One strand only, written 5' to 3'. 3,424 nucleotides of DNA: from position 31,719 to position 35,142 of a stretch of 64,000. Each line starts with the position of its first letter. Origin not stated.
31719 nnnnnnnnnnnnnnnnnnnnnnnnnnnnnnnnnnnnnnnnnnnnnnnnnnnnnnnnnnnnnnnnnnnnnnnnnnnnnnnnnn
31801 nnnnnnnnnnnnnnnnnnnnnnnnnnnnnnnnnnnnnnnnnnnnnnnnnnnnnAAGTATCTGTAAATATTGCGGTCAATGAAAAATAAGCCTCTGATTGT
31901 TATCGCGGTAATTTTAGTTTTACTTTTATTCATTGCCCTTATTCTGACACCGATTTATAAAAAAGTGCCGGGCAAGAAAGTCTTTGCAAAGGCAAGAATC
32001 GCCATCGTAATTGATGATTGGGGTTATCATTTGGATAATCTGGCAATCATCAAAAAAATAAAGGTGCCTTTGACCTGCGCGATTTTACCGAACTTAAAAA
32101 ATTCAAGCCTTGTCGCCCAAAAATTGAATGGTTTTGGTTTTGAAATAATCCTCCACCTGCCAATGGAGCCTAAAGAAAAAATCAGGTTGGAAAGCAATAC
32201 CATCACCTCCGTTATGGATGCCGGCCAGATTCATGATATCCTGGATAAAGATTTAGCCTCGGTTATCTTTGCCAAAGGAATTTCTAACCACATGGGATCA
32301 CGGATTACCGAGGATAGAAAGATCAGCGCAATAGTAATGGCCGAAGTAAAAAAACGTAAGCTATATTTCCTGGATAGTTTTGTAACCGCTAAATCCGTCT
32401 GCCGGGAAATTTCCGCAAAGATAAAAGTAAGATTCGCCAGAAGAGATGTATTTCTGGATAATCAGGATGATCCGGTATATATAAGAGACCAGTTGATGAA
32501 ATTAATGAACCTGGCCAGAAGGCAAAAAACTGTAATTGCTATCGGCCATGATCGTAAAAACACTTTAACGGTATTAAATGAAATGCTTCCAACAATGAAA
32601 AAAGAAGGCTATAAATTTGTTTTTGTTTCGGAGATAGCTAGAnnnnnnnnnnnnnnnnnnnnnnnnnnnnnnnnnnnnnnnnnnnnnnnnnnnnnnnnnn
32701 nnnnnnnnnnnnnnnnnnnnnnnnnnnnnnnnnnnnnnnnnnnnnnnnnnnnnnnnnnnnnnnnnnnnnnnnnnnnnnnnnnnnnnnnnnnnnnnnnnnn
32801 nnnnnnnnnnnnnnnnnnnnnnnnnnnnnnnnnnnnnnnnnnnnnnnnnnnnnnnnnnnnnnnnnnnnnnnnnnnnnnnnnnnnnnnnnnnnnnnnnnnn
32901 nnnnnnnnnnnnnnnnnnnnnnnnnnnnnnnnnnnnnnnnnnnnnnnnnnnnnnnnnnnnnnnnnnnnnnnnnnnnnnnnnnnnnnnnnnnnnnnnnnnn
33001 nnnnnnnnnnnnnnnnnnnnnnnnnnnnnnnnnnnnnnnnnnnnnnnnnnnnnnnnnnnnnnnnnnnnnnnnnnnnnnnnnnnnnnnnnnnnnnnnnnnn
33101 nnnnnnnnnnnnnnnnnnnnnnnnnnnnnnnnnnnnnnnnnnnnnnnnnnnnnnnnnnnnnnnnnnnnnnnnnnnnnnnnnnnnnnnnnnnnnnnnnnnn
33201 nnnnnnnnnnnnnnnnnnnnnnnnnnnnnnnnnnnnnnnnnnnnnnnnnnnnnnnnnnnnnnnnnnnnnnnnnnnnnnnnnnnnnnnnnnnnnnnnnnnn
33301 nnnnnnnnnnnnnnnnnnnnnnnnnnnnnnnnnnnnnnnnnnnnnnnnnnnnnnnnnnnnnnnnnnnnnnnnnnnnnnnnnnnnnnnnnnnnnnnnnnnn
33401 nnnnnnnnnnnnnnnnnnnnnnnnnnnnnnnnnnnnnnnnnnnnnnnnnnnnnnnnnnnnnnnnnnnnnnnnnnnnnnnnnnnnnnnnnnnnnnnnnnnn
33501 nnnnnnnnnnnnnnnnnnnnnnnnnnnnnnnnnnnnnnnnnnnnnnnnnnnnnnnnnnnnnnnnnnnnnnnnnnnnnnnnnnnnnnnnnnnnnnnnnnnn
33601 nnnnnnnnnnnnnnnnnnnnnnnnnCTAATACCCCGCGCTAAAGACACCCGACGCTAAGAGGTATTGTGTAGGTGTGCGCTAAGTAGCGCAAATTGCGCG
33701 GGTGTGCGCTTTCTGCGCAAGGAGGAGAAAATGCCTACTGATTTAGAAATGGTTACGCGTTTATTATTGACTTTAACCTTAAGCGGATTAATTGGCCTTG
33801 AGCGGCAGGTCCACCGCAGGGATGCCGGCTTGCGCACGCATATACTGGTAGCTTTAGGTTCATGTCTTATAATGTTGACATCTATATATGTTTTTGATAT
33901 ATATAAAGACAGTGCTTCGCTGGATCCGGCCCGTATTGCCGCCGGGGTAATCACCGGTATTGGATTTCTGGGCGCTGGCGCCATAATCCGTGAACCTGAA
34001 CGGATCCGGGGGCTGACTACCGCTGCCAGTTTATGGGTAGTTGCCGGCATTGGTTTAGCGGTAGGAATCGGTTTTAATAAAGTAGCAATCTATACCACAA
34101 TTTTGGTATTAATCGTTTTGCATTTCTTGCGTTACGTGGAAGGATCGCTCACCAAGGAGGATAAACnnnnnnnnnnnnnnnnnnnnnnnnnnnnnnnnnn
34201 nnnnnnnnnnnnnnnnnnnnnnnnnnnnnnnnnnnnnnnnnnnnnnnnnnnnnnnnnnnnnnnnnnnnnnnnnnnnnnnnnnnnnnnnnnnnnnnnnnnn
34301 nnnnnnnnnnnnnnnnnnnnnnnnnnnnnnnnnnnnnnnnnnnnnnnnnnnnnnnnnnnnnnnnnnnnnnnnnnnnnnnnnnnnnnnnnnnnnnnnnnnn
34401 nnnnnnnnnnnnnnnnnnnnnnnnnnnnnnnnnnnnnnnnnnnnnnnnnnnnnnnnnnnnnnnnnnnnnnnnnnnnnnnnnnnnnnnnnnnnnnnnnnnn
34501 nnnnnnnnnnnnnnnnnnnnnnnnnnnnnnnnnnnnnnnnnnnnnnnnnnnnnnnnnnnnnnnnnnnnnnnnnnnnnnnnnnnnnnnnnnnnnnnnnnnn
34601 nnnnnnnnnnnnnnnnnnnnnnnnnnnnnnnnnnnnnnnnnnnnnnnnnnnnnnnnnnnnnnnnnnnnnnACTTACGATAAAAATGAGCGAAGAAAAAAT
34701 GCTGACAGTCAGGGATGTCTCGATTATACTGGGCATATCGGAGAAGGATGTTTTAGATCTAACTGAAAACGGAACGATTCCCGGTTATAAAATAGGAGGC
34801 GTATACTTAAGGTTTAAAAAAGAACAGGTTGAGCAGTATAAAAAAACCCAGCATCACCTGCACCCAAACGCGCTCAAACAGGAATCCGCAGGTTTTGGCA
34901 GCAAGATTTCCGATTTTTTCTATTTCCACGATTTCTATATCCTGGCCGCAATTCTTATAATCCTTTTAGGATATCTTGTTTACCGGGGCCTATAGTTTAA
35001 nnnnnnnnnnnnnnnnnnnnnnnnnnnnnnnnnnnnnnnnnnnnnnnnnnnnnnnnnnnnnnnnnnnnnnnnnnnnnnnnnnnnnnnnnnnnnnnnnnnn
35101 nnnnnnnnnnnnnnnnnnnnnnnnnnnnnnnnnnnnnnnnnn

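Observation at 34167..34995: Bactofilin fused to an excisionase-type HTH, followed by a membrane-anchored HTH paralog, in an operon with an MgtC-family gene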

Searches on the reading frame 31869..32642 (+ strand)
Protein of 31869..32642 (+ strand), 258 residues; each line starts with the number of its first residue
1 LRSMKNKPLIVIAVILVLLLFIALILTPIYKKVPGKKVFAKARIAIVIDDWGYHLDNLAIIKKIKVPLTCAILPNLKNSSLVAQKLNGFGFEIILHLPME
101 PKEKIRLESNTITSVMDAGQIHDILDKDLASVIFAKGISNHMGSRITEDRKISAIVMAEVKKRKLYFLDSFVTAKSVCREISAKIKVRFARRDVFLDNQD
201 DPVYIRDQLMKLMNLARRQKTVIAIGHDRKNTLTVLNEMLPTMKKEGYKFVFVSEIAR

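Call 78: search_protein_families(library=pfam, proteins=[window:31869-32642:+], max_evalue=0.00001)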
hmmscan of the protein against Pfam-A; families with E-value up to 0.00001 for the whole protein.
window:31869-32642:+ (258 aa): 1 family
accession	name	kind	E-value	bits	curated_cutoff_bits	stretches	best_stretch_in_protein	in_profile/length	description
PF04748.18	Polysacc_deac_2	-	4.6e-67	225.7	27.5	1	46-256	1-211/212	Divergent polysaccharide deacetylase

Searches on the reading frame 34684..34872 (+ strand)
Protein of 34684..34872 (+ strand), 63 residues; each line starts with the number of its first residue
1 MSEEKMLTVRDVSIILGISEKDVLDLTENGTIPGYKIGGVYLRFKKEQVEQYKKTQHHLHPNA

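Call 41: search_solved_structures(query=window:34684-34872:+, max_evalue=10, show_alignments=5)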
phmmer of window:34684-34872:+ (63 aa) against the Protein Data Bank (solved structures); distinct sequences matched with E-value up to 10: 0.

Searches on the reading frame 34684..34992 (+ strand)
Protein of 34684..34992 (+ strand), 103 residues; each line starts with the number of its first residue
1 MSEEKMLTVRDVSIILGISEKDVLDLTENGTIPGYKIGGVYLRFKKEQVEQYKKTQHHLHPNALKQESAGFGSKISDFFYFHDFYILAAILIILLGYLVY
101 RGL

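Call 3: search_protein_families(library=pfam, proteins=[window:34684-34992:+], max_evalue=1)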
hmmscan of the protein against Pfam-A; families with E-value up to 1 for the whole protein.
window:34684-34992:+ (103 aa): 5 families
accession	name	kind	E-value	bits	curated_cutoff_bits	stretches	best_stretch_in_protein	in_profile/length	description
PF12728.13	HTH_17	-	3e-09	37.4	27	1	6-56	1-50/51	Helix-turn-helix domain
PF24594.1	DUF7618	-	0.06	13.9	27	1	22-63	9-50/107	Family of unknown function (DUF7618)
PF21476.4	PF0610-like_N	-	0.072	13.8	33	1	4-25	12-33/50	PF0610-like, N-terminal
PF01556.23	DnaJ_C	-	0.19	12.2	26.6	1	11-73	35-100/152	DnaJ C terminal domain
PF04547.17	Anoctamin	-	0.8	8.9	28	0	71-100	5-34/460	Calcium-activated chloride channel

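Call 4: search_protein_families(library=ncbifam, proteins=[window:34684-34992:+], max_evalue=1)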
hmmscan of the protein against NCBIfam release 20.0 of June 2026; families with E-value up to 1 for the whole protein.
window:34684-34992:+ (103 aa): 3 families
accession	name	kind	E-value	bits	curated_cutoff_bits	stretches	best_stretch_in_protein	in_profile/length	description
TIGR01764.1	excise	domain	8e-09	35.7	28.8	1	7-54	2-48/49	excisionase family DNA-binding protein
NF047737.1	antiphage_MADS1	equivalog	3.1e-08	33.7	80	1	4-51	1-47/49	methylation-associated defense system helix-turn-helix domain-containing protein MAD1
NF040990.2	MamR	equivalog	0.11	12.8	100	1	4-42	41-79/91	magnetosome protein MamR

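Call 44: find_homologous_proteins(query=window:34684-34992:+)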
Query window:34684-34992:+ (103 aa): 636 proteins with E <= 0.001 among 643 candidates; the best 120 are listed.
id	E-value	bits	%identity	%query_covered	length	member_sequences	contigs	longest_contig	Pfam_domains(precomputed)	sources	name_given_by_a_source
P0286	1.1e-56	207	92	100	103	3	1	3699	PF12728.14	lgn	-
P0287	2.6e-56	206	93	100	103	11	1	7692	PF12728.14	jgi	-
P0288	1.7e-55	203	91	100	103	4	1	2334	PF12728.14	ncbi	-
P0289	8.2e-55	201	89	100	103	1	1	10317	PF12728.14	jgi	-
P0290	3.1e-52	193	92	95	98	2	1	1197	PF12728.14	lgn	-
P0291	1.0e-50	188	83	100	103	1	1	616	PF12728.14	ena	-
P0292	1.5e-48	181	83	100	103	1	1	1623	PF12728.14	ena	-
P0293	3.4e-48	180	82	100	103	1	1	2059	PF12728.14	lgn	-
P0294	5.1e-48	179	81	100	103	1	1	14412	PF12728.14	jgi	jgi:excisionase family DNA binding protein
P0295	7.4e-48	179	81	100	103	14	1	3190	PF12728.14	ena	-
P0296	3.1e-47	177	82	100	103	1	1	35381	PF12728.14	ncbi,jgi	jgi:excisionase family DNA binding protein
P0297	3.5e-47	177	79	100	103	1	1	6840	PF12728.14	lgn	-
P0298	3.9e-47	176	81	100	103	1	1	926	PF12728.14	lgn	-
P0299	4.8e-47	176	81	100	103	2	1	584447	PF12728.14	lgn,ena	-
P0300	7.2e-47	176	79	100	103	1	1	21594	PF12728.14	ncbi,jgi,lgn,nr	ncbi:MAG: helix-turn-helix domain-containing protein [Candidatus Omnitrophota bacterium]|nr:helix-tu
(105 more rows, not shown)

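Call 70: search_protein_families(library=padloc, proteins=[window:34684-34992:+], max_evalue=0.01)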
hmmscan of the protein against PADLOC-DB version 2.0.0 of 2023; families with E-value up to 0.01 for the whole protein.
window:34684-34992:+ (103 aa): 1 family
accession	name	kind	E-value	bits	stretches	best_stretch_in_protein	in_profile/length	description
PDLC04133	mad1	-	0.00025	19.3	1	4-54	3-52/60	mads_1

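Call 74: predict_structure(alignment_id=A3)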
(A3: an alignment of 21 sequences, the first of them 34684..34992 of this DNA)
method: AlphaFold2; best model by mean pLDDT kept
length: 103 residues; sequences in the alignment: 21
mean_pLDDT: 68.5   pTM: 0.41
mean pLDDT of the five models: 68.5, 67.7, 67.1, 66.7, 64.2
residues with pLDDT >= 90: 0; 70-90: 60; 50-70: 23; < 50: 20
segments of 3 or more residues with pLDDT < 50: 60-77
pLDDT, mean of each block of 10 residues (from residue 1): 67 81 80 66 76 64 42 48 74 87 66
secondary structure, 60 per line:
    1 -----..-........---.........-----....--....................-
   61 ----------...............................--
elements in order: H9-16 H20-28 E34-37 E40-45 H46-59 H71-101

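Call 77: fold_search(model_id=the predicted structure, library=pdb)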
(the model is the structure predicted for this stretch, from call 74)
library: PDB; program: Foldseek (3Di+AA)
matches with E <= 10: 949; with E <= 0.001: 0
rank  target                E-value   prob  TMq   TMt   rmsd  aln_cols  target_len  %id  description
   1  4j2n_A                3.2e-03  1.00  0.41  0.74   1.6        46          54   22  Crystal Structure of mycobacteriophage Pukovnik Xis (released 2013-10-23)
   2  6ama_Y                3.4e-03  1.00  0.44  0.75   1.8        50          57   20  Structure of S. coelicolor/S. venezuelae BldC-smeA-ssfA complex to 3.09 Angstrom (released 2018-03-28)
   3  5i44_A                3.7e-03  1.00  0.44  0.63   2.1        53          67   21  Structure of RacA-DNA complex; P21 form (released 2016-05-04)
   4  5i44_B                4.8e-03  1.00  0.43  0.61   2.1        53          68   21  Structure of RacA-DNA complex; P21 form (released 2016-05-04)
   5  5i44_K                5.1e-03  1.00  0.45  0.65   2.1        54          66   20  Structure of RacA-DNA complex; P21 form (released 2016-05-04)
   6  6ama_P                7.2e-03  1.00  0.43  0.76   1.8        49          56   20  Structure of S. coelicolor/S. venezuelae BldC-smeA-ssfA complex to 3.09 Angstrom (released 2018-03-28)
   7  6ama_H                7.7e-03  1.00  0.45  0.80   1.3        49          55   20  Structure of S. coelicolor/S. venezuelae BldC-smeA-ssfA complex to 3.09 Angstrom (released 2018-03-28)
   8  6ama_B                8.3e-03  1.00  0.43  0.78   1.4        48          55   21  Structure of S. coelicolor/S. venezuelae BldC-smeA-ssfA complex to 3.09 Angstrom (released 2018-03-28)
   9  4j2n_C                9.5e-03  1.00  0.41  0.71   1.6        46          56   22  Crystal Structure of mycobacteriophage Pukovnik Xis (released 2013-10-23)
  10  6amk_B                1.2e-02  1.00  0.45  0.87   1.3        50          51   18  Structure of Streptomyces venezuelae BldC-whiI opt complex (released 2018-03-28)
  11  6ama_A                1.2e-02  1.00  0.43  0.78   1.4        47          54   21  Structure of S. coelicolor/S. venezuelae BldC-smeA-ssfA complex to 3.09 Angstrom (released 2018-03-28)
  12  6amk_A                1.3e-02  1.00  0.45  0.85   1.4        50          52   18  Structure of Streptomyces venezuelae BldC-whiI opt complex (released 2018-03-28)
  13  5i44_G                1.4e-02  1.00  0.45  0.64   2.1        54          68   20  Structure of RacA-DNA complex; P21 form (released 2016-05-04)
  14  5i41                  1.4e-02  1.00  0.42  0.59   2.8        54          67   20  Structure of the apo RacA DNA binding domain (released 2016-05-04)
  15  5i44_I                1.6e-02  1.00  0.43  0.64   2.1        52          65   21  Structure of RacA-DNA complex; P21 form (released 2016-05-04)
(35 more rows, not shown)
